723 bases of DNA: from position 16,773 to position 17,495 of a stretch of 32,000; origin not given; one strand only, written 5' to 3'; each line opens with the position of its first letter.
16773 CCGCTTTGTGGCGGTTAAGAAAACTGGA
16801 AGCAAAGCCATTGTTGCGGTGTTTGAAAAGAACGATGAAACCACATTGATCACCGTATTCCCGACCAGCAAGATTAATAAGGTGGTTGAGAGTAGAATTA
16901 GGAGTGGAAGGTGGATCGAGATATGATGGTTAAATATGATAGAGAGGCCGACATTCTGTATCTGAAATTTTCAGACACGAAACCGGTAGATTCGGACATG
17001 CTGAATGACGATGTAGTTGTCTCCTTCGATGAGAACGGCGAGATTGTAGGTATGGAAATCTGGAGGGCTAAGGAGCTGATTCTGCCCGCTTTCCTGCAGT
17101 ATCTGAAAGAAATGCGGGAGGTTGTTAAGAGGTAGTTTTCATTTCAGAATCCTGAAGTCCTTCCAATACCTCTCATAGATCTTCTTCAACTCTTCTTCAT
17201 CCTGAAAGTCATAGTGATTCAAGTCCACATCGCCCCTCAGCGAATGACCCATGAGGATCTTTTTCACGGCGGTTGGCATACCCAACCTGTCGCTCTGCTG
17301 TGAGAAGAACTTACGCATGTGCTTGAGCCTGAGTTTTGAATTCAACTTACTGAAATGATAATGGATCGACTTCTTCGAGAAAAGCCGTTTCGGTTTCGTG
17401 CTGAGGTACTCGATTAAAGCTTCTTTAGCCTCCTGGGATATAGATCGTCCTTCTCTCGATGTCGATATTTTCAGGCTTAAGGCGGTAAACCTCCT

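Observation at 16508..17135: Three translationally coupled small genes: AbrB-like, DUF4258 and DUF2283, a possible tripartite toxin-antitoxin module on the island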

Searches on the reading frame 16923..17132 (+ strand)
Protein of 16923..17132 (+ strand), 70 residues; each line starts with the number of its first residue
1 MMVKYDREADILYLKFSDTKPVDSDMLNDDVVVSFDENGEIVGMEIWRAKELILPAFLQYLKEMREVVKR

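Call 3: search_protein_families(library=pfam, proteins=[window:16923-17132:+], max_evalue=1)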
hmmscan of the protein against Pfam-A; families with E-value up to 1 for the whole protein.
window:16923-17132:+ (70 aa): 1 family
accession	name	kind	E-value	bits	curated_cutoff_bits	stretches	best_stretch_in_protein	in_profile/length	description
PF10049.14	DUF2283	-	6.5e-20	71.5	23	1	3-50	2-49/49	Protein of unknown function (DUF2283)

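Call 16: find_homologous_proteins(query=window:16923-17132:+)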
Query window:16923-17132:+ (70 aa): 46 proteins with E <= 0.001 among 46 candidates.
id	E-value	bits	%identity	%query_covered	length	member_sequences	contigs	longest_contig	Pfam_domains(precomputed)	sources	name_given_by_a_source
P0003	8.8e-38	145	100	100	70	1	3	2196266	PF10049.15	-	-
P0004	1.8e-31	125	83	100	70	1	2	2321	PF10049.15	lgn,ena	-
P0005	2.2e-31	125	83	100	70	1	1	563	PF10049.15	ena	-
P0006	2.3e-31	125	83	100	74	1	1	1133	PF10049.15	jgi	-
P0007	2.6e-30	121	81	99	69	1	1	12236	PF10049.15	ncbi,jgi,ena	-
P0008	4.9e-30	120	81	99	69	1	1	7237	PF10049.15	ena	-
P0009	1.1e-29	119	80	100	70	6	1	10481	PF10049.15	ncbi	-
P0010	1.5e-29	119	80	99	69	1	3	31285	PF10049.15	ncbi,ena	-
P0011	1.6e-29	119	81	99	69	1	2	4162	PF10049.15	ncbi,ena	-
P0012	6.4e-29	117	82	96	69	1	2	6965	PF10049.15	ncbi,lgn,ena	-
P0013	7.0e-29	117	78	99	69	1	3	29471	PF10049.15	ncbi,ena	-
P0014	7.1e-29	117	84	96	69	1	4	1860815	PF10049.15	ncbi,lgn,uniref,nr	ncbi:DUF2283 domain-containing protein [Geoglobus acetivorans]|uniref:DUF2283 domain-containing prot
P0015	1.5e-28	116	81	96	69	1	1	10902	PF10049.15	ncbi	-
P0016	3.9e-28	114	80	94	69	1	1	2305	PF10049.15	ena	-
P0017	5.1e-28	114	82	96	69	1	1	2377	PF10049.15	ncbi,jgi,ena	-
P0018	7.7e-28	113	82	96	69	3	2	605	PF10049.15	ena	-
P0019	2.2e-27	112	79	94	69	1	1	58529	PF10049.15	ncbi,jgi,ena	-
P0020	2.3e-27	112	79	94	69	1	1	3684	PF10049.15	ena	-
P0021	3.2e-27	112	78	96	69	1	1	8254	PF10049.15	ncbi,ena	-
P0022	4.0e-27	111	77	94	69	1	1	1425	PF10049.15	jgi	-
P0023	6.1e-27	111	76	96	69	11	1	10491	PF10049.15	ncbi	ncbi:DUF2283 domain-containing protein [Geoglobus sp.]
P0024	7.4e-27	110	77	94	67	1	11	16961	PF10049.15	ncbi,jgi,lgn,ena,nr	ncbi:MAG: DUF2283 domain-containing protein [Candidatus Freyarchaeota archaeon]|nr:DUF2283 domain-co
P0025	2.8e-26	109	76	94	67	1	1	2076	PF10049.15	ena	-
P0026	3.5e-26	108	76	94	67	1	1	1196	PF10049.15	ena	-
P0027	4.3e-26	108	79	96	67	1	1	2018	PF10049.15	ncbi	-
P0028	4.6e-26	108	76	96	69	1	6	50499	PF10049.15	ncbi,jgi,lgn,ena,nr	ncbi:hypothetical protein DRP04_03070 [Archaeoglobales archaeon]|nr:MAG: hypothetical protein DRP04_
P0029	5.4e-26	108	73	96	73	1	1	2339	PF10049.15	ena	-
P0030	6.1e-26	108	76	94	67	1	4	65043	PF10049.15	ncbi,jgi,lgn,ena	ncbi:MAG: DUF2283 domain-containing protein [Candidatus Freyarchaeota archaeon]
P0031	7.5e-26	107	76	96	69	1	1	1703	PF10049.15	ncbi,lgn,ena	-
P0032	1.5e-25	106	78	93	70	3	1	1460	PF10049.15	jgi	-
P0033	2.1e-25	106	75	96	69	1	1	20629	PF10049.15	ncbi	-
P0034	2.8e-25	105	74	94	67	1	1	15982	PF10049.15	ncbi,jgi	ncbi:MAG: DUF2283 domain-containing protein [Candidatus Freyarchaeota archaeon]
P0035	3.2e-25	105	75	96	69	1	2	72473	PF10049.15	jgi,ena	-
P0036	3.4e-25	105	74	94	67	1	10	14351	PF10049.15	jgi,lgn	jgi:uncharacterized protein YuzE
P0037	4.5e-25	105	74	97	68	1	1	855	PF10049.15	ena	-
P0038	9.2e-25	104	75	96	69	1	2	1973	PF10049.15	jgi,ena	-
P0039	1.3e-24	103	75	96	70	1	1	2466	PF10049.15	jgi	-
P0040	2.6e-24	102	73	96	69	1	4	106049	PF10049.15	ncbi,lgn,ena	-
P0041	7.0e-22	95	73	90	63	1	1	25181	PF10049.15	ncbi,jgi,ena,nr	ncbi:hypothetical protein B6U96_11865 [Archaeoglobales archaeon ex4484_92]|nr:MAG: hypothetical prot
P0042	7.7e-21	91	66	96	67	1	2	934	PF10049.15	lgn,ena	-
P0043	2.8e-20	90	64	96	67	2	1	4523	PF10049.15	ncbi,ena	-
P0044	7.3e-20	88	63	96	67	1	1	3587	PF10049.15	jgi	-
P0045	1.3e-14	72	77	63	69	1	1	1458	PF10049.15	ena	-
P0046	3.4e-14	70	77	63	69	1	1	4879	PF10049.15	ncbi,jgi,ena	-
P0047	4.6e-13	67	90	56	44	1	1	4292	PF10049.15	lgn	-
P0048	2.9e-9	55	85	49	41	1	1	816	PF10049.15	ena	-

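Call 18: find_encoding_contigs(protein=P0014, flank=3000, max_places=4)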
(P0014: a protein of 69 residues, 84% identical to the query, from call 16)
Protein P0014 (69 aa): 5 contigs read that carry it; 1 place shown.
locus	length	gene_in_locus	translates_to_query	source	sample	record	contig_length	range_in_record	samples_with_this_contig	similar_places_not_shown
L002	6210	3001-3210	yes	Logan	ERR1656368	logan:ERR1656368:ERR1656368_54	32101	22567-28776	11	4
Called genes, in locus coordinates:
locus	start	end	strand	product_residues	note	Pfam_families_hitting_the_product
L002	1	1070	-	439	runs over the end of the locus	PF03237:Terminase_6N, PF17289:Terminase_6C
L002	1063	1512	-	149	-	-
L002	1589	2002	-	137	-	PF21100:WHD_MCM (weak)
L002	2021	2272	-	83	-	-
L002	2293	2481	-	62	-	-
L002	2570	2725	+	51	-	PF04014:MazE_antitoxin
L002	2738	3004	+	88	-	PF14076:DUF4258 (weak)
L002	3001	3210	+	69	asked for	PF10049:DUF2283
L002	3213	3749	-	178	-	-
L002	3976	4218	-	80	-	-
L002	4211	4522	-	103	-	PF07659:DUF1599 (weak)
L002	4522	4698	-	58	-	-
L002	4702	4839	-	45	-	-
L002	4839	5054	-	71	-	-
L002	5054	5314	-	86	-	-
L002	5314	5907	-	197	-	-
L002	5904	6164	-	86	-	-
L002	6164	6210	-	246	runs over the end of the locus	PF00705:PCNA_N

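Call 20: find_encoding_contigs(protein=P0030, flank=3000, max_places=3)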
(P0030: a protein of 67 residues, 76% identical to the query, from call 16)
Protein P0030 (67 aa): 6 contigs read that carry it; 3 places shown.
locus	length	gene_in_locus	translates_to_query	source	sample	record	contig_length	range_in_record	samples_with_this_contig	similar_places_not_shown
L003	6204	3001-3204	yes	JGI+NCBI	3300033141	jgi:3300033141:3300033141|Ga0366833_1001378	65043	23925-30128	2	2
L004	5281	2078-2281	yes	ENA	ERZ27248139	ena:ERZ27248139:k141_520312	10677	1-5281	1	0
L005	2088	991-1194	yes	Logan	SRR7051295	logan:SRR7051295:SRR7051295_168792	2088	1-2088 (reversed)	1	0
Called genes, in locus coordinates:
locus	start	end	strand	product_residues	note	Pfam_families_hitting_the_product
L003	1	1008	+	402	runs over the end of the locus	-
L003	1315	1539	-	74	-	-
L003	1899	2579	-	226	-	PF01902:Diphthami_syn_2_N, PF28410:Diphthami_syn_2_C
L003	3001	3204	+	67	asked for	PF10049:DUF2283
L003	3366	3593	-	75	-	-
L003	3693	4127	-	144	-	-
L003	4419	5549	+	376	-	PF03972:MmgE_PrpD_N, PF19305:MmgE_PrpD_C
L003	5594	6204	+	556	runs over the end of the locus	PF00890:FAD_binding_2, PF01266:DAO, PF03486:HI0933_like (faint), PF07992:Pyr_redox_2, PF02910:Succ_DH_flav_C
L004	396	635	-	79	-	-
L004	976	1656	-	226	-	PF01902:Diphthami_syn_2_N, PF28410:Diphthami_syn_2_C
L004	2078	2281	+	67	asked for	PF10049:DUF2283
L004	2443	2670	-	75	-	-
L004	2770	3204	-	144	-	-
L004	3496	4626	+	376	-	PF03972:MmgE_PrpD_N, PF19305:MmgE_PrpD_C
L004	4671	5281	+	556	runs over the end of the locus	PF00890:FAD_binding_2, PF01134:GIDA (faint), PF01266:DAO, PF03486:HI0933_like (faint), PF07992:Pyr_redox_2, PF12831:FAD_oxidored (faint), PF02910:Succ_DH_flav_C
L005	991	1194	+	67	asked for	PF10049:DUF2283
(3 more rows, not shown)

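Call 21: find_encoding_contigs(protein=P0040, flank=3000, max_places=3)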
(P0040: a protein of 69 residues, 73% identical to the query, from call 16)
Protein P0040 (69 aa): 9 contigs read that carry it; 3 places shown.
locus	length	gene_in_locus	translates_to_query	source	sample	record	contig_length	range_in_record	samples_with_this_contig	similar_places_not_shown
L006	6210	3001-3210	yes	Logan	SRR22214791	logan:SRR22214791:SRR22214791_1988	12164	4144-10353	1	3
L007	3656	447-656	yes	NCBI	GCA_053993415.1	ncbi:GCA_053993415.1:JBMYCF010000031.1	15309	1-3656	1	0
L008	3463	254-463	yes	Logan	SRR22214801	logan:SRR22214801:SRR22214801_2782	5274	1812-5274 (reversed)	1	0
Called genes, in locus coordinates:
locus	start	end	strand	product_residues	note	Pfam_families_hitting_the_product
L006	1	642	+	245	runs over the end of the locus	PF02592:Vut_1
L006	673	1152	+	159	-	PF01909:NTP_transf_2, PF18765:Polbeta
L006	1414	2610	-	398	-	PF01702:TGT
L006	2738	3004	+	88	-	PF14076:DUF4258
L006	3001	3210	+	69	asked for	PF10049:DUF2283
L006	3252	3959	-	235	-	PF14018:DUF4234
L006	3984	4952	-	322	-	PF00989:PAS, PF13188:PAS_8 (faint), PF13426:PAS_9 (weak), PF00512:HisKA (weak), PF13581:HATPase_c_2 (weak), PF02518:HATPase_c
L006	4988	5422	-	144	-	-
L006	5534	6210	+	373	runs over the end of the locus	PF01546:Peptidase_M20, PF07687:M20_dimer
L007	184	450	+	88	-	PF14076:DUF4258 (weak)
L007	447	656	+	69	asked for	PF10049:DUF2283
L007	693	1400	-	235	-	PF14018:DUF4234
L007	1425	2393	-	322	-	PF00989:PAS, PF13188:PAS_8 (weak), PF13426:PAS_9, PF13581:HATPase_c_2 (weak), PF02518:HATPase_c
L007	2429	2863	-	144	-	-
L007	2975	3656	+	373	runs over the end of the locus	PF01546:Peptidase_M20, PF07687:M20_dimer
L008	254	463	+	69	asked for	PF10049:DUF2283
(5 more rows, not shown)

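Call 22: find_encoding_contigs(protein=P0035, flank=3000, max_places=3)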
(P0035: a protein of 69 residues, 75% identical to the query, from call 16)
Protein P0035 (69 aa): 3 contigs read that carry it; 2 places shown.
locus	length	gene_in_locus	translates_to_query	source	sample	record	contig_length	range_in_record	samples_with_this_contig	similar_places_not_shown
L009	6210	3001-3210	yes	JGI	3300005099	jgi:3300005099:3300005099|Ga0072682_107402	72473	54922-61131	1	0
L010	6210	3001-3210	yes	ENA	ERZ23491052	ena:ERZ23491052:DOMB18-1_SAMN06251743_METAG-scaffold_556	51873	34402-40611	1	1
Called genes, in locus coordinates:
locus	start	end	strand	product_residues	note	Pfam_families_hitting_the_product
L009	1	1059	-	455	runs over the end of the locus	PF00515:TPR_1 (weak), PF07719:TPR_2 (weak), PF13414:TPR_11, PF13432:TPR_16 (weak), PF13414:TPR_11 (weak), PF13424:TPR_12 (weak), PF00515:TPR_1 (weak), PF00515:TPR_1, +18 more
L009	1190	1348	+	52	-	-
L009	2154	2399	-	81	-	-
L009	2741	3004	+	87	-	PF14076:DUF4258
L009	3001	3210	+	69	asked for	PF10049:DUF2283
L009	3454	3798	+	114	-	-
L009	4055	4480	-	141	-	PF02915:Rubrerythrin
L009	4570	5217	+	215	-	PF01022:HTH_5, PF01978:TrmB (weak), PF12840:HTH_20, PF13412:HTH_24, PF01047:MarR (weak), PF09339:HTH_IclR (weak), PF12802:MarR_2 (weak), PF02830:V4R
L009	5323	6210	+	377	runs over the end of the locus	PF22020:RlmL_1st, PF02926:THUMP, PF01170:UPF0020, PF02384:N6_Mtase (weak), PF13847:Methyltransf_31 (faint)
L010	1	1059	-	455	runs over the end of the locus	PF00515:TPR_1 (weak), PF07719:TPR_2 (weak), PF13414:TPR_11, PF13432:TPR_16 (weak), PF13414:TPR_11 (weak), PF13424:TPR_12 (weak), PF00515:TPR_1 (weak), PF00515:TPR_1, +18 more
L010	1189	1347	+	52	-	-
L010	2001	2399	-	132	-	-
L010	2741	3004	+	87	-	PF14076:DUF4258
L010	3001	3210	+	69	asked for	PF10049:DUF2283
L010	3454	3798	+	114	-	-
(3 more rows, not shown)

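Call 27: find_related_loci(query=A2, collection=genome_contigs, flank=2500)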
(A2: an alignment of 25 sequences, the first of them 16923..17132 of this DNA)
Query A2 (70 aa) in genome_contigs; peptide patterns used: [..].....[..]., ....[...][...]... (x = any residue, [..] = any of these).
64 stretches matched a pattern; 16 encode a relative of the query (tblastn E <= 1e-3); 16 distinct loci.
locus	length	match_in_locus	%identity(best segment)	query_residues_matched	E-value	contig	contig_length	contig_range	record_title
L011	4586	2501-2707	81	1-69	3e-36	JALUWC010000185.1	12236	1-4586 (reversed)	MAG: Geoglobus sp. isolate 128-326_metabat2_scaf2bin.087 128-326_scaffold_2477_c1, whole genome shotgun sequence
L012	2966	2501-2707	78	1-69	8e-35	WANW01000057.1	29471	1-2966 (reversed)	MAG: Candidatus Hydrothermarchaeota archaeon isolate S141_67_esom k151_267261, whole genome shotgun sequence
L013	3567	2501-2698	79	1-66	4e-33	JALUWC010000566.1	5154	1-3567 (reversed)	MAG: Geoglobus sp. isolate 128-326_metabat2_scaf2bin.087 128-326_scaffold_9538_c1, whole genome shotgun sequence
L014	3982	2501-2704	75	1-68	6e-33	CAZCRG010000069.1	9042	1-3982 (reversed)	MAG TPA_asm: Candidatus Hydrothermarchaeota archaeon isolate binchicken_co64_34 genome assembly, contig: NODE_5633_lengt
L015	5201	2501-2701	76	1-67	5e-32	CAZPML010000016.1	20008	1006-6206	MAG TPA_asm: uncultured archaeon isolate binchicken_co6_203 genome assembly, contig: NODE_2659_length_20008_cov_5.318348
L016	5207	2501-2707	71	1-69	1e-31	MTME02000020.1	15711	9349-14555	MAG: Candidatus Pyrohabitans sp. JdFR-17 NRA7_48_1884_length_15711_cov_803, whole genome shotgun sequence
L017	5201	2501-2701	75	1-67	4e-31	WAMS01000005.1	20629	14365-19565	MAG: Geoglobus sp. isolate S139_78_esom k151_103464, whole genome shotgun sequence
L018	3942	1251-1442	70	1-64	3e-28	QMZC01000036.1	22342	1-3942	MAG: Archaeoglobales archaeon isolate B5_G16 B5_Guay16_scaffold_00987, whole genome shotgun sequence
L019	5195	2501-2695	56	1-66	8e-23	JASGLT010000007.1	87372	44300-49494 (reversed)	MAG: Thermococcaceae archaeon isolate DJKA121_NP-J24_bin.11 scaffold_36, whole genome shotgun sequence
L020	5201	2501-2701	79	4-70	9e-23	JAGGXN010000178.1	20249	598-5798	MAG: Archaeoglobaceae archaeon isolate AUK153 PB_MBMC_107_c_000000000134, whole genome shotgun sequence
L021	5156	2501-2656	63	7-58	3e-22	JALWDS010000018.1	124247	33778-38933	MAG: Archaeoglobaceae archaeon isolate T11_maxbin2_scaf2bin.312 T11_NODE_26_length_124247_cov_61.114720, whole genome sh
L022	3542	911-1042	77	16-59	5e-20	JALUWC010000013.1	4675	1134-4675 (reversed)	MAG: Geoglobus sp. isolate 128-326_metabat2_scaf2bin.087 128-326_scaffold_11001_c1, whole genome shotgun sequence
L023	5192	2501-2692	47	1-64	7e-18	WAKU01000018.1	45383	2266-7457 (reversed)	MAG: Thermococcus sp. isolate S013_22 k151_132196, whole genome shotgun sequence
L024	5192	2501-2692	44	1-64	7e-17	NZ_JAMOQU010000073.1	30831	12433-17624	MAG: Thermococcus sp. isolate 4561-380_maxbin2_scaf2bin.010 4561-380_scaffold_283_c1, whole genome shotgun sequence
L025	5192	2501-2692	44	1-64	7e-17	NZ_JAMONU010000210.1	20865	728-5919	MAG: Thermococcus sp. isolate 4281-140_metabat2_scaf2bin.063 4281-140_scaffold_946_c1, whole genome shotgun sequence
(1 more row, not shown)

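Call 36: search_protein_families(library=phrogs, proteins=[window:16923-17132:+], max_evalue=0.01)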
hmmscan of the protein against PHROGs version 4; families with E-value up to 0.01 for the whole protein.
window:16923-17132:+ (70 aa): 1 family
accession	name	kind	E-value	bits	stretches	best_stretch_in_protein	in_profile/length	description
phrog_36767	-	unknown function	4.5e-05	24.4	1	2-46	13-59/95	-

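Call 37: search_protein_families(library=ncbifam, proteins=[window:16923-17132:+], max_evalue=0.1)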
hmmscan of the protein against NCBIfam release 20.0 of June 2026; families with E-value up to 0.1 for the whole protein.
window:16923-17132:+ (70 aa): 1 family
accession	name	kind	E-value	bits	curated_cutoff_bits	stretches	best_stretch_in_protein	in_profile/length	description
NF045760.1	YtpR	equivalog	0.078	12.8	100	1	5-53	1-49/185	YtpR family tRNA-binding protein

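Call 38: search_solved_structures(query=A2, max_evalue=1, show_alignments=2)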
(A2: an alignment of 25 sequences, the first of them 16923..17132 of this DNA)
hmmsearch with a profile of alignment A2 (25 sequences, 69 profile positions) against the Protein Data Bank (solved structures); distinct sequences matched with E-value up to 1: 0.

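Call 45: predict_structure(alignment_id=A2)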
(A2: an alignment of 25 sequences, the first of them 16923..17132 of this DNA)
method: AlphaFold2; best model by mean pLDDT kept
length: 70 residues; sequences in the alignment: 25
mean_pLDDT: 91.7   pTM: 0.70
mean pLDDT of the five models: 91.7, 88.3, 58.1, 55.8, 55.7
residues with pLDDT >= 90: 52; 70-90: 17; 50-70: 1; < 50: 0
segments of 3 or more residues with pLDDT < 50: none
pLDDT, mean of each block of 10 residues (from residue 1): 94 95 94 97 96 89 78
secondary structure, 60 per line:
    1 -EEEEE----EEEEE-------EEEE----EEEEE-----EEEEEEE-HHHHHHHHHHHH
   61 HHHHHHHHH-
elements in order: E2-6 E11-15 E23-26 E31-35 E41-47 H49-69

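Call 50: fold_search(model_id=the predicted structure, library=pdb)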
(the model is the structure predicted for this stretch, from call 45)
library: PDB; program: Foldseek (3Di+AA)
matches with E <= 10: 547; with E <= 0.001: 0
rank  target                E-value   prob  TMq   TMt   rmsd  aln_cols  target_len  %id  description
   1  7vmc_C                3.0e-01  0.96  0.48  0.21   1.8        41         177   15  Crystal structure of EF-Tu/CdiA/CdiI (released 2022-03-30)
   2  6u28_B                4.1e-01  0.44  0.38  0.24   7.2        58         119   19  Crystal structure of 1918 NS1-ED W187A in complex with the p85-beta-iSH2 domain of human PI3K (released 2020-04-22)
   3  3ee8_B                4.4e-01  0.41  0.38  0.24   8.5        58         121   17  Structure of NS1 effector domain (released 2009-01-13)
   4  8wa0_C                4.4e-01  0.33  0.36  0.06   9.5        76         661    8  The cryo-EM structure of the Nicotiana tabacum PEP-PAP-TEC1 (released 2024-03-13)
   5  6ox7_B                5.0e-01  0.41  0.38  0.24   7.2        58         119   19  The complex of 1918 NS1-ED and the iSH2 domain of the human p85beta subunit of PI3K (released 2020-04-22)
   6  3kwi_A                5.7e-01  0.38  0.38  0.24   7.0        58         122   21  X-ray structure of NS1 effector domain W187Y mutant (released 2010-02-02)
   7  8w9z_C                6.1e-01  0.28  0.37  0.07   9.8        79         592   10  The cryo-EM structure of the Nicotiana tabacum PEP-PAP (released 2024-03-13)
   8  2gx9_B                6.9e-01  0.41  0.40  0.25   7.3        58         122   19  X-ray structure of influenza virus NS1 effector domain (released 2006-05-30)
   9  6tuk                  7.4e-01  0.41  0.38  0.09   4.1        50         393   12  Crystal structure of Fdr9 (released 2020-11-18)
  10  3o9u_F                7.4e-01  0.33  0.37  0.24   6.9        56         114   18  Effector domain of influenza A/PR/8/34 NS1 (released 2011-05-11)
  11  5dil_A                7.4e-01  0.23  0.39  0.22  13.9        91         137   13  Crystal structure of the effector domain of the NS1 protein from influenza virus B (released 2016-08-10)
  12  4fcy_A                7.9e-01  0.41  0.30  0.05   9.6        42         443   14  Crystal structure of the bacteriophage Mu transpososome (released 2012-11-07)
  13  3kwg_B                7.9e-01  0.30  0.38  0.22   6.6        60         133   20  X-ray structure of NS1 effector domain W187A mutant (released 2010-02-02)
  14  4k90_B                8.4e-01  0.12  0.22  0.08  10.9        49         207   10  Extracellular metalloproteinase from Aspergillus (released 2013-10-23)
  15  3bbj_B                9.0e-01  0.44  0.36  0.10   6.3        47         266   13  CRYSTAL STRUCTURE OF A PUTATIVE THIOESTERASE II (TFU_2367) FROM THERMOBIFIDA FUSCA YX AT 2.45 A RESOLUTION (released 2007-11-20)
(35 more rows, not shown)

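Call 65: search_protein_families(library=pfam, proteins=[L002:2293-2481:-, L002:3213-3749:-], max_evalue=0.1)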
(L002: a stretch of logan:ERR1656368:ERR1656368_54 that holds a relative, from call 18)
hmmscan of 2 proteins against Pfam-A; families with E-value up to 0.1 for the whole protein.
L002:2293-2481:- (62 aa): 1 family
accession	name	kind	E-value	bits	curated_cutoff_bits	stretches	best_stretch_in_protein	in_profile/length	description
PF23455.1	DUF7129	-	0.0016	18.6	30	1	5-29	14-40/45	Domain of unknown function (DUF7129)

L002:3213-3749:- (178 aa): 5 families
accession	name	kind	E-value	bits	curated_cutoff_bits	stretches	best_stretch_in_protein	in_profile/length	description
PF24850.1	CC_BshC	-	0.01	16.1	27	1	55-143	21-111/159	Bacillithiol biosynthesis BshC, C-terminal coiled-coil domain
PF13873.12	Myb_DNA-bind_5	-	0.032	14.6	21.7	0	69-98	43-72/78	Myb/SANT-like DNA-binding domain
PF02228.21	Gag_p19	-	0.05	14.5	22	1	124-169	33-78/92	Major core protein p19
PF10303.14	DUF2408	-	0.068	14.2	25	1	31-131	13-98/130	Protein of unknown function (DUF2408)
PF12257.13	IML1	-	0.078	12.5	26.2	1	49-121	145-217/286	Vacuolar membrane-associated protein Iml1, N-terminal domain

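Call 68: search_protein_families(library=padloc, proteins=[window:16923-17132:+], max_evalue=0.1)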
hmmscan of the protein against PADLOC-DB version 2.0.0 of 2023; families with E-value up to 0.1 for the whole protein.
window:16923-17132:+ (70 aa): 0 families

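Call 71: find_encoding_contigs(protein=P0014, flank=10000, max_places=2)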
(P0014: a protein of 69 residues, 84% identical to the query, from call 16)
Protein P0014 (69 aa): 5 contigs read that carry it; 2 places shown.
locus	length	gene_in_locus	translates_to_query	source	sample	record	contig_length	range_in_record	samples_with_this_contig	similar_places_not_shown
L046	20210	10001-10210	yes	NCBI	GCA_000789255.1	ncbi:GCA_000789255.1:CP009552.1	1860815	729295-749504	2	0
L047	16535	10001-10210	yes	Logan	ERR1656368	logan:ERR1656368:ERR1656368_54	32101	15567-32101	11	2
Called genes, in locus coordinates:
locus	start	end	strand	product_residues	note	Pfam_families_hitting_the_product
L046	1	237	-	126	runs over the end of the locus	-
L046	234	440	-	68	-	PF24231:DUF7444 (weak)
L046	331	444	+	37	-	-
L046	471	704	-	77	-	-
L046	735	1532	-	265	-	PF25209:Phage_capsid_4, PF04454:Linocin_M18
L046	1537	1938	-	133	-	PF09956:Phage_cement_2, PF23982:XM1_gp53_minor_capsid (weak)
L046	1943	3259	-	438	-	PF04586:Peptidase_S78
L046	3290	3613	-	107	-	-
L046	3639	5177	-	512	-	PF04233:Phage_Mu_F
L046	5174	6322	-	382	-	PF06074:Portal_Mu (weak), PF04860:Phage_portal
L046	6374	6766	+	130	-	-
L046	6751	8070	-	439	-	PF03237:Terminase_6N, PF17289:Terminase_6C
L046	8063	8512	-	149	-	-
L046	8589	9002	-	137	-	PF21100:WHD_MCM (weak)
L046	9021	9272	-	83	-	-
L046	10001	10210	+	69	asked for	PF10049:DUF2283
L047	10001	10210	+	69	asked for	PF10049:DUF2283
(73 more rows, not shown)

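Call 74: find_related_loci(query=A2, collection=viral_contigs, flank=4000)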
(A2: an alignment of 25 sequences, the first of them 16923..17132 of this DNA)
Query A2 (70 aa) in viral_contigs; peptide patterns used: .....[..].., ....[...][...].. (x = any residue, [..] = any of these).
12 stretches matched a pattern; 1 encode a relative of the query (tblastn E <= 1e-3); 1 distinct loci.
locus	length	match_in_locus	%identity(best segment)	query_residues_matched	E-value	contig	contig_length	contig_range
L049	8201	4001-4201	84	1-67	1e-35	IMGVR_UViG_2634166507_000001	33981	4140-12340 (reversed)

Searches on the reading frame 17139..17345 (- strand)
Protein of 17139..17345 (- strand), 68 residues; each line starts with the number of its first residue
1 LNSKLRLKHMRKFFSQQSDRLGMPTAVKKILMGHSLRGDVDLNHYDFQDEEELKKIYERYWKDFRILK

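Call 7: search_protein_families(library=pfam, proteins=[window:17139-17345:-], max_evalue=0.1)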
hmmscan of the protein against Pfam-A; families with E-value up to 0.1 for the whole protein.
window:17139-17345:- (68 aa): 1 family
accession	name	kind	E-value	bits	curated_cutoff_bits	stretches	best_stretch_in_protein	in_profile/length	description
PF16795.10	Phage_integr_3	-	0.022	15.1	27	1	4-60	104-158/161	Archaeal phage integrase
